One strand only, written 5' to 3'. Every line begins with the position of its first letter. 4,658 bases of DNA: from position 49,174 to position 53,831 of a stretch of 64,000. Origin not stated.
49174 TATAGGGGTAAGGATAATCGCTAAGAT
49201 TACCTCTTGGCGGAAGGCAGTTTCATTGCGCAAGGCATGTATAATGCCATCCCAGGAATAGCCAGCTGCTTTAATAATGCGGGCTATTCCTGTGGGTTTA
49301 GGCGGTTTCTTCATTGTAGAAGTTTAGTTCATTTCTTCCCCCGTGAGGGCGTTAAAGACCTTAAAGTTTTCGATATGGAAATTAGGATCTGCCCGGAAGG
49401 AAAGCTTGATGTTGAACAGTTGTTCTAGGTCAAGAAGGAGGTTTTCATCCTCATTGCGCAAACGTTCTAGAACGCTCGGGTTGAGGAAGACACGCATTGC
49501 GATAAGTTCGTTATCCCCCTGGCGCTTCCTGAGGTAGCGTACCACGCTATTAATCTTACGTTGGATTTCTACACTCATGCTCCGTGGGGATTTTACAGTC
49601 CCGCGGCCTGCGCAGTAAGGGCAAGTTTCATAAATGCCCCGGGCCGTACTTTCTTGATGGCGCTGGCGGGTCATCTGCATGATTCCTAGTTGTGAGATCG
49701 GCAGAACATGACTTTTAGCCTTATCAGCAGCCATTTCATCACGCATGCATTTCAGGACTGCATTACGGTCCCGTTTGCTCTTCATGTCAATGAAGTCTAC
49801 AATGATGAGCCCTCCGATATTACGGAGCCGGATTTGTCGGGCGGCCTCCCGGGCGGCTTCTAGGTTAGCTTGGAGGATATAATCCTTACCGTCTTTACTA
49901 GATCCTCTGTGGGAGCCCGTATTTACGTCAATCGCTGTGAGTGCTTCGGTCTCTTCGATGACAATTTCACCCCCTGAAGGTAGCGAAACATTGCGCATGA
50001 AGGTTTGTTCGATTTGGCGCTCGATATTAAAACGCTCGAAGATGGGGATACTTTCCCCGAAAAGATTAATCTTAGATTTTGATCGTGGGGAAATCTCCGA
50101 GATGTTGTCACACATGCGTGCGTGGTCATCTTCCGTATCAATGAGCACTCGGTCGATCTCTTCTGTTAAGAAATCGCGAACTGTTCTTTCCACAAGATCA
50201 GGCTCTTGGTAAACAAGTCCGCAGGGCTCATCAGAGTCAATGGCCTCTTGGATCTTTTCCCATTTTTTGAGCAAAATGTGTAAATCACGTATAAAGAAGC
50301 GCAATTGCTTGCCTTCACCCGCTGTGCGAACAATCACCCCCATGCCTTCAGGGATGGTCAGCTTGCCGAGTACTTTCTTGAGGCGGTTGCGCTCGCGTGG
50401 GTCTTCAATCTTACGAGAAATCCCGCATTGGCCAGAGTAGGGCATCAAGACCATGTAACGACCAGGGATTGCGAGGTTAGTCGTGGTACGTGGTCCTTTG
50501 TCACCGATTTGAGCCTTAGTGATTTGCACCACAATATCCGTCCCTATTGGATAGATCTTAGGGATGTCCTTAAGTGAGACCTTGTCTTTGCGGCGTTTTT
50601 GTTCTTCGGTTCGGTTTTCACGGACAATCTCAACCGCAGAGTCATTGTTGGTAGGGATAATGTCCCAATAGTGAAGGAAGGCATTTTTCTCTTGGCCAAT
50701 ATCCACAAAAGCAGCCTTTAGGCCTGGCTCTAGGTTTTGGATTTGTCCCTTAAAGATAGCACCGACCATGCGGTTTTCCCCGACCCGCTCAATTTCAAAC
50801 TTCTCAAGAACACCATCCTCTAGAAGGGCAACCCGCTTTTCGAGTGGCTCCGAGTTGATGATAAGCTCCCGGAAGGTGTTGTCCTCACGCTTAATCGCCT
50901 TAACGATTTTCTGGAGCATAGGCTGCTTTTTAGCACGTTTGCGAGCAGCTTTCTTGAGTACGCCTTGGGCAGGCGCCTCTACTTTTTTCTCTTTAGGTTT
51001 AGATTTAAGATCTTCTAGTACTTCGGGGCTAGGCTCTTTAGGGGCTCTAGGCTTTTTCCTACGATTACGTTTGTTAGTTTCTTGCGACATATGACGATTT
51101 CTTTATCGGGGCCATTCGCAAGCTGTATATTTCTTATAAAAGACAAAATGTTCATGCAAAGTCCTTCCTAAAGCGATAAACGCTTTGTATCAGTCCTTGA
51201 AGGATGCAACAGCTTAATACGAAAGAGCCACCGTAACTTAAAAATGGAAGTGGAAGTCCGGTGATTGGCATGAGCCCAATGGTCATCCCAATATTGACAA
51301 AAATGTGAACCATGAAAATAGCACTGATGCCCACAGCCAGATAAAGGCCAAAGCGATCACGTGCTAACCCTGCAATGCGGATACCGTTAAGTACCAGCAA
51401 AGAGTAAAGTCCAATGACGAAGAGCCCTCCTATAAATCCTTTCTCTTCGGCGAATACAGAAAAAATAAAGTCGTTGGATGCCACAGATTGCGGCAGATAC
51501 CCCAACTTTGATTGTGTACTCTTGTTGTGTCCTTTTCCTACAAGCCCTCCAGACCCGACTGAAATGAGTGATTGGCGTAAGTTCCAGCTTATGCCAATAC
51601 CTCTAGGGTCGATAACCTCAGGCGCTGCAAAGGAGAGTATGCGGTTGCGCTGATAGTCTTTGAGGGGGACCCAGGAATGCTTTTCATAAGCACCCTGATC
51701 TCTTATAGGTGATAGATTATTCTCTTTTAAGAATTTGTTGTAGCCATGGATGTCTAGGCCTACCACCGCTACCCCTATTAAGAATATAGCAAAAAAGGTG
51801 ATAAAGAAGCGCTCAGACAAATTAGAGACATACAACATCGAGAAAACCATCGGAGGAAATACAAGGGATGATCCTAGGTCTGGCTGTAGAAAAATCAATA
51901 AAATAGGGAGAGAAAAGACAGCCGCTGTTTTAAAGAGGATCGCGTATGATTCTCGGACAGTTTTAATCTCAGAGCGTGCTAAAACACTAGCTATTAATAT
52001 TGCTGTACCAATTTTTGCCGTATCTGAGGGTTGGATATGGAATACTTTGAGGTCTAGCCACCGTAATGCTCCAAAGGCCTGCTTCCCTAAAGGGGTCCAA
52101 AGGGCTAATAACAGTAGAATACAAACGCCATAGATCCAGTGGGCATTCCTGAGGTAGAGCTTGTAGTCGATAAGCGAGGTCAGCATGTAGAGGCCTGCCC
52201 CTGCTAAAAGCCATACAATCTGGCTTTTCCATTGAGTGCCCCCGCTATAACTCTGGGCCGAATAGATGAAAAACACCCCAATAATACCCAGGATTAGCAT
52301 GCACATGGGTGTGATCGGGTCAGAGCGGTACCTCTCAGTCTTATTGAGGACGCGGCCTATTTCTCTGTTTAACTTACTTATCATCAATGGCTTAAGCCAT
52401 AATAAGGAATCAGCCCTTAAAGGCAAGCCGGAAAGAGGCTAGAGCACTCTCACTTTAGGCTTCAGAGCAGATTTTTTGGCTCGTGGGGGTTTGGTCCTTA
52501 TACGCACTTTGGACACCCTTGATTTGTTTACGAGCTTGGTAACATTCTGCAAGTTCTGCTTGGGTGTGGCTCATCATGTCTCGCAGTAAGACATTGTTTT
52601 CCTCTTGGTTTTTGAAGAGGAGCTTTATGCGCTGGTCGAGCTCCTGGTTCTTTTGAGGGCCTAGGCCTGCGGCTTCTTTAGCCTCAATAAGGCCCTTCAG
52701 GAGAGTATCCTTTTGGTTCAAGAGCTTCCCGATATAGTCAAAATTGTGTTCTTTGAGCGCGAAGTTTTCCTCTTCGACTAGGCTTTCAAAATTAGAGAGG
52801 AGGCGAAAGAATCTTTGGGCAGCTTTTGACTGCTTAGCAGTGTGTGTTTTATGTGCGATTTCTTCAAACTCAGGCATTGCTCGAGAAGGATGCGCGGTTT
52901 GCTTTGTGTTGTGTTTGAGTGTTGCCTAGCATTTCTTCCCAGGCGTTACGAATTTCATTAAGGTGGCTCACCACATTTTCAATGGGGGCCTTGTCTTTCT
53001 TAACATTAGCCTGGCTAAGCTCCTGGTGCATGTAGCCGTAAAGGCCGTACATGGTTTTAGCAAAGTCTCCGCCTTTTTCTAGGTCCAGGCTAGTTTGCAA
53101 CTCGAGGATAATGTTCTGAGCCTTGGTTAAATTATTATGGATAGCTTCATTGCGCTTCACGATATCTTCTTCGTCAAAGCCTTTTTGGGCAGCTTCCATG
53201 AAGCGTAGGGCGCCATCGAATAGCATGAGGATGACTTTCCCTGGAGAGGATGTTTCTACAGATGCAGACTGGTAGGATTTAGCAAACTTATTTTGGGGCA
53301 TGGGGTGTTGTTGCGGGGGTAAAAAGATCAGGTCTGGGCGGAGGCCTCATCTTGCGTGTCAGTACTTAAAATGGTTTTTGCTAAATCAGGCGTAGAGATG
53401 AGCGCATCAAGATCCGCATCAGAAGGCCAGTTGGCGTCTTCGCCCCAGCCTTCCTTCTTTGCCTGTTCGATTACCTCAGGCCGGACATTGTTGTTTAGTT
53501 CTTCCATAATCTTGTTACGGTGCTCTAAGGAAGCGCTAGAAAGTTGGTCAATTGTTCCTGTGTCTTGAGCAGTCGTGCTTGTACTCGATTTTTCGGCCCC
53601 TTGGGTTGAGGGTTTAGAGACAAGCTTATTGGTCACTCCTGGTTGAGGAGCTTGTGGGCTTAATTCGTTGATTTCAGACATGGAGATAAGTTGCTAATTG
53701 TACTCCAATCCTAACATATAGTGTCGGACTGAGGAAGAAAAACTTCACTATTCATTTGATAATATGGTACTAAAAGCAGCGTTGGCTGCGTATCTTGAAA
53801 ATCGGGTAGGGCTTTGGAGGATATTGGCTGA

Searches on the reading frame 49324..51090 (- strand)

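Call 12: search_protein_families(library=pfam, proteins=[window:49324-51090:-], max_evalue=0.001)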
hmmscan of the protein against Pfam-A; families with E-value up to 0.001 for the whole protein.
window:49324-51090:- (588 aa): 2 families
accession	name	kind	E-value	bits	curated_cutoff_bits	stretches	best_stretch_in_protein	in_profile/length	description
PF10150.14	RNase_E_G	-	2.8e-97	325.8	25.5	1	208-477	2-269/270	Ribonuclease E/G family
PF20833.2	RNase_E_G_Thio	-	4e-08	33.7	26.8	1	489-578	1-83/86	RNase E/G, Thioredoxin-like domain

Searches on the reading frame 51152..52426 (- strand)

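Call 12: search_protein_families(library=pfam, proteins=[window:51152-52426:-], max_evalue=0.001)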
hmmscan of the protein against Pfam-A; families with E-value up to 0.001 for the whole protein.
window:51152-52426:- (424 aa): 1 family
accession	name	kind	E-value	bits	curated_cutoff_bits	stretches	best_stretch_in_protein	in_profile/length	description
PF01098.24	FTSW_RODA_SPOVE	-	3.6e-81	273.4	26.4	1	41-421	6-355/356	Cell cycle protein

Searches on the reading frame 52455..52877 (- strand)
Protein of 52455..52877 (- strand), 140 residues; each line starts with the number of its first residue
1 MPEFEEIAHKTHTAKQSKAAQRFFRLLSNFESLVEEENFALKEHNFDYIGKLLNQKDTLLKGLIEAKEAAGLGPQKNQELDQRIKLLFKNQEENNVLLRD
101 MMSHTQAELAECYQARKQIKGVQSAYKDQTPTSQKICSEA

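Call 12: search_protein_families(library=pfam, proteins=[window:52455-52877:-], max_evalue=0.001)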
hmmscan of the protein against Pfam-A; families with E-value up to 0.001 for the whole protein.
window:52455-52877:- (140 aa): 1 family
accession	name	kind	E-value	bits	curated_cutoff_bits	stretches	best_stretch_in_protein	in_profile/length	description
PF05130.17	FlgN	-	0.00065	20.6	30.5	0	26-67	16-57/147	FlgN protein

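Call 35: search_protein_families(library=pfam, proteins=[window:52455-52877:-], max_evalue=10)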
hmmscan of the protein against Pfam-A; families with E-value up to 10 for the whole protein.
window:52455-52877:- (140 aa): 6 families
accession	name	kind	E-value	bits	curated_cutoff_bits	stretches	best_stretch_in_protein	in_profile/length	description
PF05130.17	FlgN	-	0.00065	20.6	30.5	2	26-67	16-57/147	FlgN protein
PF05400.18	FliT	-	0.0014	19.8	29.5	1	40-118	4-81/85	Flagellar protein FliT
PF22980.2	Myb_DNA-bind_8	-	0.019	14.7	27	1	3-31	21-49/50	Myb-like DNA-binding domain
PF21989.2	RA_2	-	0.024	15.1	27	1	15-91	20-93/94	RA like domain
PF24722.1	DUF7674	-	0.033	14.7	27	1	2-65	9-72/111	Domain of unknown function (DUF7674)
PF08021.17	FAD_binding_9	-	0.14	12.9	23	1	73-105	23-56/120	Siderophore-interacting FAD-binding domain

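Call 36: search_protein_families(library=ncbifam, proteins=[window:52455-52877:-], max_evalue=1)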
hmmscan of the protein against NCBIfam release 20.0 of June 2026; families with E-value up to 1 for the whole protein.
window:52455-52877:- (140 aa): 0 families

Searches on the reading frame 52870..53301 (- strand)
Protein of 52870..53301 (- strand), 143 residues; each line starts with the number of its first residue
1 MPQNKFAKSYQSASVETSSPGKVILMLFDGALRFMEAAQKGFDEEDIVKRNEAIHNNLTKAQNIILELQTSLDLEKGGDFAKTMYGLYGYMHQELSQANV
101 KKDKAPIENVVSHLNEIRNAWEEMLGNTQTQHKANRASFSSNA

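Call 12: search_protein_families(library=pfam, proteins=[window:52870-53301:-], max_evalue=0.001)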
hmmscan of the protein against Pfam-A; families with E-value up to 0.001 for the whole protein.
window:52870-53301:- (143 aa): 1 family
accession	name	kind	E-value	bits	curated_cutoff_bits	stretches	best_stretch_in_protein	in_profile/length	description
PF02561.19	FliS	-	8.2e-37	126.4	26.7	1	8-124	2-114/115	Flagellar protein FliS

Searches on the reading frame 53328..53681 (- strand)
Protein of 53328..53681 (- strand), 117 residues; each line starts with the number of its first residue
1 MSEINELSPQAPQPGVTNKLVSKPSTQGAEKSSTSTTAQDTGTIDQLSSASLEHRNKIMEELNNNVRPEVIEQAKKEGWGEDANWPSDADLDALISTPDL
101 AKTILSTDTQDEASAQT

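Call 10: search_protein_families(library=pfam, proteins=[window:53328-53681:-], max_evalue=0.01)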
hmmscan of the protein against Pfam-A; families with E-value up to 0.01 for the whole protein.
window:53328-53681:- (117 aa): 0 families

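Call 35: search_protein_families(library=pfam, proteins=[window:53328-53681:-], max_evalue=10)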
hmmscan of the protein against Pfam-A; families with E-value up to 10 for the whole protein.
window:53328-53681:- (117 aa): 1 family
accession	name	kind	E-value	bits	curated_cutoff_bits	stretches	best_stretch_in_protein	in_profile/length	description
PF16930.11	Porin_5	-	0.013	14.5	22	1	57-86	68-97/535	Putative porin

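Call 36: search_protein_families(library=ncbifam, proteins=[window:53328-53681:-], max_evalue=1)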
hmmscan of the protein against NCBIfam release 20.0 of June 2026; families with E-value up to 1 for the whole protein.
window:53328-53681:- (117 aa): 1 family
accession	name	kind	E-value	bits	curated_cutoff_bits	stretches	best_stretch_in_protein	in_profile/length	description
NF008657.0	PRK11657.1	equivalog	0.071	12.3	124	1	27-95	180-248/251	thiol:disulfide interchange protein DsbG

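Call 74: search_solved_structures(query=A3, max_evalue=10, show_alignments=2)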
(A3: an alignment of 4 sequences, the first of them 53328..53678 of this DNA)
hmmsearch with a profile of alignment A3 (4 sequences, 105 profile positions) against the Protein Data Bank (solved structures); distinct sequences matched with E-value up to 10: 4.
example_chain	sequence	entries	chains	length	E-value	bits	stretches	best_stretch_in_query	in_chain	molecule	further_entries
9rce_A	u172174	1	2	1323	0.52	13.8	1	23-96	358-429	Baseplate protein J-like domain-containing protein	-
2e1a_A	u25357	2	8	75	0.76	13.3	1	43-88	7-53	75aa long hypothetical regulatory protein AsnC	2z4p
2cvi_A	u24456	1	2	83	1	12.9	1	44-88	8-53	75aa long hypothetical regulatory protein AsnC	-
6nyk_A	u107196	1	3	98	5.2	10.6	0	46-78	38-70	Design construct XAX_GGDQ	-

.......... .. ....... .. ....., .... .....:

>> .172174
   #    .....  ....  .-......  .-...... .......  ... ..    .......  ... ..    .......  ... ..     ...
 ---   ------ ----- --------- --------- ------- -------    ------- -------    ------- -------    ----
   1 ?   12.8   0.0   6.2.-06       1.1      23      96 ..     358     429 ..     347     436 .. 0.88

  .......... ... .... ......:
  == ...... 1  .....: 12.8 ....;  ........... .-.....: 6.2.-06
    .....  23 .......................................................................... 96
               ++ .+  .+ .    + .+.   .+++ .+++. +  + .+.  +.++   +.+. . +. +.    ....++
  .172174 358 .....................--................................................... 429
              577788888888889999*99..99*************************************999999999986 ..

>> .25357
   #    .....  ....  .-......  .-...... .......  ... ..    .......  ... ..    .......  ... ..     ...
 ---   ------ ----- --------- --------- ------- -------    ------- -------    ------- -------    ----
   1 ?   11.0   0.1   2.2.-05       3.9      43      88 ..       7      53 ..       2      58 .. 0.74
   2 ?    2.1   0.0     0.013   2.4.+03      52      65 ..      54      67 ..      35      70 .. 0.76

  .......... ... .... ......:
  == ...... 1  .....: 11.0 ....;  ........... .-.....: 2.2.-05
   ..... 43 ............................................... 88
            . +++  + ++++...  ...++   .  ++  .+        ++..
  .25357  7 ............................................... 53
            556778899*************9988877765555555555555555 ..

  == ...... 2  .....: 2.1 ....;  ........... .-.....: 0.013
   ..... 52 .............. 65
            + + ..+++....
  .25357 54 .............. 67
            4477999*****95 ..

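Call 75: search_protein_families(library=pfam, alignment_id=A3, max_evalue=10)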
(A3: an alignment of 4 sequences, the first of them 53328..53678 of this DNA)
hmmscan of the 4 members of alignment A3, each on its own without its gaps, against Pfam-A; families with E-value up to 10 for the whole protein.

A. member 1, window:53328-53678:- (116 aa): 1 family
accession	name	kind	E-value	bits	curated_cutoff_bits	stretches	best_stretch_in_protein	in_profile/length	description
PF16930.11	Porin_5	-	0.013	14.5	22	1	56-85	68-97/535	Putative porin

B. families by the number of members that match (of 4 scanned): 6 families
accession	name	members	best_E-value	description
PF16930.11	Porin_5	1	0.013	Putative porin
PF01609.27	DDE_Tnp_1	1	0.058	Transposase DDE domain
PF21728.3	PADR1_N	1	0.079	PADR1, N-terminal helical domain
PF06877.16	RraB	1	0.096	Regulator of ribonuclease activity B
PF07386.16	DUF1499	1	0.11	Protein of unknown function (DUF1499)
PF11868.13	DUF3388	1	0.11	Protein of unknown function (DUF3388)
